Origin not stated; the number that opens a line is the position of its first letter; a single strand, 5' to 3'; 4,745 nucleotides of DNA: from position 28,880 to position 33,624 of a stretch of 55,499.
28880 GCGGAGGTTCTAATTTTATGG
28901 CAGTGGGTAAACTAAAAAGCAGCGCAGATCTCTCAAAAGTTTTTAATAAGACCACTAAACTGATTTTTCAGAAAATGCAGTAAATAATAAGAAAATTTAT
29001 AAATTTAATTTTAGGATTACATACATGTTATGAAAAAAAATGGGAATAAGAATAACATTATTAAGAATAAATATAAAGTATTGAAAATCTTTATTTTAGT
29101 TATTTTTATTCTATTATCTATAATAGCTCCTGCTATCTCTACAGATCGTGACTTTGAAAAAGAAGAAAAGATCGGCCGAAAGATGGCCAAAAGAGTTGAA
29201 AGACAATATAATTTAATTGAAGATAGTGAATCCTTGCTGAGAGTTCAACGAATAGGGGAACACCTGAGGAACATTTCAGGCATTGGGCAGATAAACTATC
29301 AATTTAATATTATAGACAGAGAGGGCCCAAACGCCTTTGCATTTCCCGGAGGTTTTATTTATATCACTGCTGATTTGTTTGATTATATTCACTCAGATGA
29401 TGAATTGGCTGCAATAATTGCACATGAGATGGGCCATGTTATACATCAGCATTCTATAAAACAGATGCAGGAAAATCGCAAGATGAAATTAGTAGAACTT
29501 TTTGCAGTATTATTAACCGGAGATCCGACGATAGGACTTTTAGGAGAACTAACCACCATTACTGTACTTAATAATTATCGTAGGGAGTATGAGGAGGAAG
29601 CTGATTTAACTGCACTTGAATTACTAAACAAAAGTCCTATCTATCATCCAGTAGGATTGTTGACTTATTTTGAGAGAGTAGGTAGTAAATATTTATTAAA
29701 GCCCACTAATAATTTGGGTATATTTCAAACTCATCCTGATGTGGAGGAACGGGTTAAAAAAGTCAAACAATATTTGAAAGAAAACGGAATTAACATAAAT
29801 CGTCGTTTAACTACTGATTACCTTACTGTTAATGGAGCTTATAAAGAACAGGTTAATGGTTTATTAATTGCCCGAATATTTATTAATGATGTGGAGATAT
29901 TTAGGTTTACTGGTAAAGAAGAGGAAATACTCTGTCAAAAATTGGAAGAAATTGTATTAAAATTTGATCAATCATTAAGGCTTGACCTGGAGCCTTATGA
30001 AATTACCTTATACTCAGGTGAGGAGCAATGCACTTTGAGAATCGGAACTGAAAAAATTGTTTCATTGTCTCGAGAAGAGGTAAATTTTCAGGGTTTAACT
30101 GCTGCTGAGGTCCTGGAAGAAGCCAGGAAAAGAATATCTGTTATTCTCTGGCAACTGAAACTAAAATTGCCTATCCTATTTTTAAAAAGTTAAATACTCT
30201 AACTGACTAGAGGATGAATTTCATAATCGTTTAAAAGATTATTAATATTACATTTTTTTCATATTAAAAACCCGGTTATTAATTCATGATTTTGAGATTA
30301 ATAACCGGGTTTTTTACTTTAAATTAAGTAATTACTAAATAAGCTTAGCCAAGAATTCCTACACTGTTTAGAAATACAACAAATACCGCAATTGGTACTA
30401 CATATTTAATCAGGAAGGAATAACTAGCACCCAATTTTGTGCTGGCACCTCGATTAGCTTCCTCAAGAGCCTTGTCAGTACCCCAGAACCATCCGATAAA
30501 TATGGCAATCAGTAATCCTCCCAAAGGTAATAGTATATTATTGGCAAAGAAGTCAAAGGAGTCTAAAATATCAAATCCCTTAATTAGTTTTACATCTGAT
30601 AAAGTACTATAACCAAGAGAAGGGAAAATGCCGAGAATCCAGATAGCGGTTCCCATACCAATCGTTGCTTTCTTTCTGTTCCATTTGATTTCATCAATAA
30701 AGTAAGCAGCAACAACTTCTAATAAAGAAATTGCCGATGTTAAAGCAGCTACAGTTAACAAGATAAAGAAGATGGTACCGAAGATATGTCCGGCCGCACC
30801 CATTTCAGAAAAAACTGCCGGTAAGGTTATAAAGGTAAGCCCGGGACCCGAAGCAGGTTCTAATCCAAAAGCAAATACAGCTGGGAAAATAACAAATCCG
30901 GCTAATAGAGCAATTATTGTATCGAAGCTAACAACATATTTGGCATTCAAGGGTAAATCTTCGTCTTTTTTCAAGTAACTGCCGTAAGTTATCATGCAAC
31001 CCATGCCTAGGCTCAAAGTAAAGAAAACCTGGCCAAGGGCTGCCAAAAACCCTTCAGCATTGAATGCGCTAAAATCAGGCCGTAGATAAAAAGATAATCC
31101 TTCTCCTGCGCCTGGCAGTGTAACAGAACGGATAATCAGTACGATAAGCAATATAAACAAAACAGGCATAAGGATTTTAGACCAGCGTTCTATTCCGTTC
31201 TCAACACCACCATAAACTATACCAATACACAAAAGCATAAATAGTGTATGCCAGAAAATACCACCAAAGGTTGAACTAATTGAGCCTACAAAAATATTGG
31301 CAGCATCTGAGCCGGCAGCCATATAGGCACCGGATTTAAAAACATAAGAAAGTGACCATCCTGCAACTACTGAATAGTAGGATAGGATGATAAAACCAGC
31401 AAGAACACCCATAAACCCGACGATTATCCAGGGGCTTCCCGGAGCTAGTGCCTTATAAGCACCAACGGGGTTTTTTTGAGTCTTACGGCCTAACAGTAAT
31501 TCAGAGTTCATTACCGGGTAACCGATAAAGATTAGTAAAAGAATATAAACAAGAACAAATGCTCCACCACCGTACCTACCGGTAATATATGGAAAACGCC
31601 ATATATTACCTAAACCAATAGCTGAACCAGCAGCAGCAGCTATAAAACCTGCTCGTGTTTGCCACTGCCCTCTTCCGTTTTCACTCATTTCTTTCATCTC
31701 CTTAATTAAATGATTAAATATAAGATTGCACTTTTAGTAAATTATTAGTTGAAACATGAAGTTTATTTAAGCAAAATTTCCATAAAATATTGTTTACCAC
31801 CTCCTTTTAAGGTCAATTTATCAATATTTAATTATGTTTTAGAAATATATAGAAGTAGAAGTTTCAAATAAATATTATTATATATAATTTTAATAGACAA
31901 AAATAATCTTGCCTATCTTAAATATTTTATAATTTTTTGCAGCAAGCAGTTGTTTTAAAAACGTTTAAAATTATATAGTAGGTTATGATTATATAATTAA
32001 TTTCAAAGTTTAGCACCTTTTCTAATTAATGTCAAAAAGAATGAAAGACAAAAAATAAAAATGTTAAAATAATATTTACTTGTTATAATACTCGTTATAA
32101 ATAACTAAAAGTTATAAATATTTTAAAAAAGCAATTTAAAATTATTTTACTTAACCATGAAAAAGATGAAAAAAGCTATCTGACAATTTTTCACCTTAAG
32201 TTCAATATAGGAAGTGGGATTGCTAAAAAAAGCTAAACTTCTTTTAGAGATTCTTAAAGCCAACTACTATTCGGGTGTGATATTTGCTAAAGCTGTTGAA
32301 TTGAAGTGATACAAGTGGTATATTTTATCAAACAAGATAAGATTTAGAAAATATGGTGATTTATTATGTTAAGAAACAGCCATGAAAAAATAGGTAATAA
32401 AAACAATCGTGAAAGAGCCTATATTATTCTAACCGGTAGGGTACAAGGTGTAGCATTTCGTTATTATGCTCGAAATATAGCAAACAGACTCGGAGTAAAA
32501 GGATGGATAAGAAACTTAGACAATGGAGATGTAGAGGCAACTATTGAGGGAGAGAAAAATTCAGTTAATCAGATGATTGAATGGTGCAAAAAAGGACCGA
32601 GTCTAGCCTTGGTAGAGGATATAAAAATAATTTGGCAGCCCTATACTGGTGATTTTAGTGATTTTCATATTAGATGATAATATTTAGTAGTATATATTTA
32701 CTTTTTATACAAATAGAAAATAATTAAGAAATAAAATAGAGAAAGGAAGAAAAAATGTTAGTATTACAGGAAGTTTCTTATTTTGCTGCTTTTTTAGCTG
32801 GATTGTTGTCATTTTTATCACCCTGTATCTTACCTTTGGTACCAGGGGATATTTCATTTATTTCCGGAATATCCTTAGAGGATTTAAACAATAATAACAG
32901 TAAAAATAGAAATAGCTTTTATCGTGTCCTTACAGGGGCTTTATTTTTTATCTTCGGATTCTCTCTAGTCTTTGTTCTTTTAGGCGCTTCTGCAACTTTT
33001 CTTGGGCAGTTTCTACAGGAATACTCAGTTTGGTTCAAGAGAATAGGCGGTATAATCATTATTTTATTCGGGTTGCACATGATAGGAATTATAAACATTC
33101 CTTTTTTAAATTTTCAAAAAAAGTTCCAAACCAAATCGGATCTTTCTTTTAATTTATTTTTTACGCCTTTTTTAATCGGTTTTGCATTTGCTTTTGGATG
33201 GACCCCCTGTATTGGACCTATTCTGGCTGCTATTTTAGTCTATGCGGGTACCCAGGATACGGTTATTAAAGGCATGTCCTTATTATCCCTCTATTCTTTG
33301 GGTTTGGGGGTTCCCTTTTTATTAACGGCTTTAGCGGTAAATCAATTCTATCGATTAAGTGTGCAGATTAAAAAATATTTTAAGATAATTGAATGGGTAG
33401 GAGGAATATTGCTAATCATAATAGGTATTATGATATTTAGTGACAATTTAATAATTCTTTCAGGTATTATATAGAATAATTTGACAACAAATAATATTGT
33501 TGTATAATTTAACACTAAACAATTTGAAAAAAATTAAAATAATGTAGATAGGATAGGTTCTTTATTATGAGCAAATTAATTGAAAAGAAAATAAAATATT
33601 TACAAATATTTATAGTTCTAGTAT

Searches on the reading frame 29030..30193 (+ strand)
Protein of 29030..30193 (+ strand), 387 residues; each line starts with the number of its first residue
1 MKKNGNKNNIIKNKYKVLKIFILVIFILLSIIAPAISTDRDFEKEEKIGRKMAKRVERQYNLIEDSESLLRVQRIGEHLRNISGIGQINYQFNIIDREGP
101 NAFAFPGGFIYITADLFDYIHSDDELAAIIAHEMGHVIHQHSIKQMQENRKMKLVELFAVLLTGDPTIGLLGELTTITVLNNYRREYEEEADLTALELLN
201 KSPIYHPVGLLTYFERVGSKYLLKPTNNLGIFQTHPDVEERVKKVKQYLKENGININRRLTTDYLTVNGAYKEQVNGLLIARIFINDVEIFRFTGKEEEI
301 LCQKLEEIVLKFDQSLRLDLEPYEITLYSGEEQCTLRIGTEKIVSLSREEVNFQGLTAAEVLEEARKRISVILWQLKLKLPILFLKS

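Call 80: search_protein_families(library=pfam, proteins=[window:29030-30193:+], max_evalue=0.00001)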
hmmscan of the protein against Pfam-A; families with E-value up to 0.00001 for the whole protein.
window:29030-30193:+ (387 aa): 1 family
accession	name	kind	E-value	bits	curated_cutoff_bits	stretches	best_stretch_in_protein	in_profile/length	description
PF01435.24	Peptidase_M48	-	1.1e-29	104.1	20.3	1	71-247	6-184/186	Peptidase family M48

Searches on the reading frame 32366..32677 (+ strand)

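Call 14: search_protein_families(library=pfam, proteins=[window:32366-32677:+])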
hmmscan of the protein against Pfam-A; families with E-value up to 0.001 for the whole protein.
window:32366-32677:+ (103 aa): 1 family
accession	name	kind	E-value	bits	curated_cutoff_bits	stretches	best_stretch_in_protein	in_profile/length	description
PF00708.24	Acylphosphatase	-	5.4e-27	94.3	22.5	1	19-102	2-85/85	Acylphosphatase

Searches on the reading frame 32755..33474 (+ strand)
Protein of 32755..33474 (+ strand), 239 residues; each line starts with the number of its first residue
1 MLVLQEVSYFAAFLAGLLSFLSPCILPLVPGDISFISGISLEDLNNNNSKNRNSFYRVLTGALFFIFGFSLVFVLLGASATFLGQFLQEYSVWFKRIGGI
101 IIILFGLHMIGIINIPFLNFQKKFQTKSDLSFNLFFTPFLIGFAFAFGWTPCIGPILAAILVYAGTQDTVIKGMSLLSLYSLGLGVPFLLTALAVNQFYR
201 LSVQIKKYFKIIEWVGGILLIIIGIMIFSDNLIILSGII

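Call 14: search_protein_families(library=pfam, proteins=[window:32755-33474:+])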
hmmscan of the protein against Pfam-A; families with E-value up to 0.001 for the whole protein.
window:32755-33474:+ (239 aa): 2 families
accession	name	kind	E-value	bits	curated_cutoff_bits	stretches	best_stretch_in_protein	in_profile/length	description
PF02683.22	DsbD_TM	-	2.2e-19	70.1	27.1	1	11-228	7-215/219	Cytochrome C biogenesis protein transmembrane domain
PF13386.12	DsbD_2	-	2e-10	41.3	24.9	1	12-226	2-199/199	Cytochrome C biogenesis protein transmembrane region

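Call 47: find_related_loci(query=window:32755-33471:+, collection=metagenome_contigs, flank=10000)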
Query window:32755-33471:+ (239 aa) in metagenome_contigs; peptide patterns used: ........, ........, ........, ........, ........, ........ (x = any residue, [..] = any of these).
181 stretches matched a pattern; 15 encode a relative of the query (tblastn E <= 1e-3); 15 distinct loci.
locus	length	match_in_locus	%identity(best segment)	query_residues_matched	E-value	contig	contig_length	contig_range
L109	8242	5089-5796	83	1-236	2e-127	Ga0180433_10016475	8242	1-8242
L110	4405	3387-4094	93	1-236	2e-128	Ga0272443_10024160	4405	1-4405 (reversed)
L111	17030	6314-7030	80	1-239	1e-125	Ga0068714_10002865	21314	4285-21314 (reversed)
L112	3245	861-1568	92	1-236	7e-130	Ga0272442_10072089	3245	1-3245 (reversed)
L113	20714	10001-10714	80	1-238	5e-120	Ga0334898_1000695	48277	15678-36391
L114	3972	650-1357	85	1-236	6e-111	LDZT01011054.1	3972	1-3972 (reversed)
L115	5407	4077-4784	72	1-236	8e-106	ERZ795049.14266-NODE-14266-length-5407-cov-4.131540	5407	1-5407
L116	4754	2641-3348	72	1-236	7e-106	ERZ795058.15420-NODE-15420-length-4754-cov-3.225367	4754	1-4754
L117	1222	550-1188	75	1-213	4e-113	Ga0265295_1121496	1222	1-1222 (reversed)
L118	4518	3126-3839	81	1-238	2e-102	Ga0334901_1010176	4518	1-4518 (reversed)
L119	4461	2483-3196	81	1-238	2e-102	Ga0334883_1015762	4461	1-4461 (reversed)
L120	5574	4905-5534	83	1-210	8e-102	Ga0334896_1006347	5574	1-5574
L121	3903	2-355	92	120-237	1e-59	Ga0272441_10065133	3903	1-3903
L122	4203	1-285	93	142-236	3e-37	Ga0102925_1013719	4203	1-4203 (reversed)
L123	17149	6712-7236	26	9-193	9e-6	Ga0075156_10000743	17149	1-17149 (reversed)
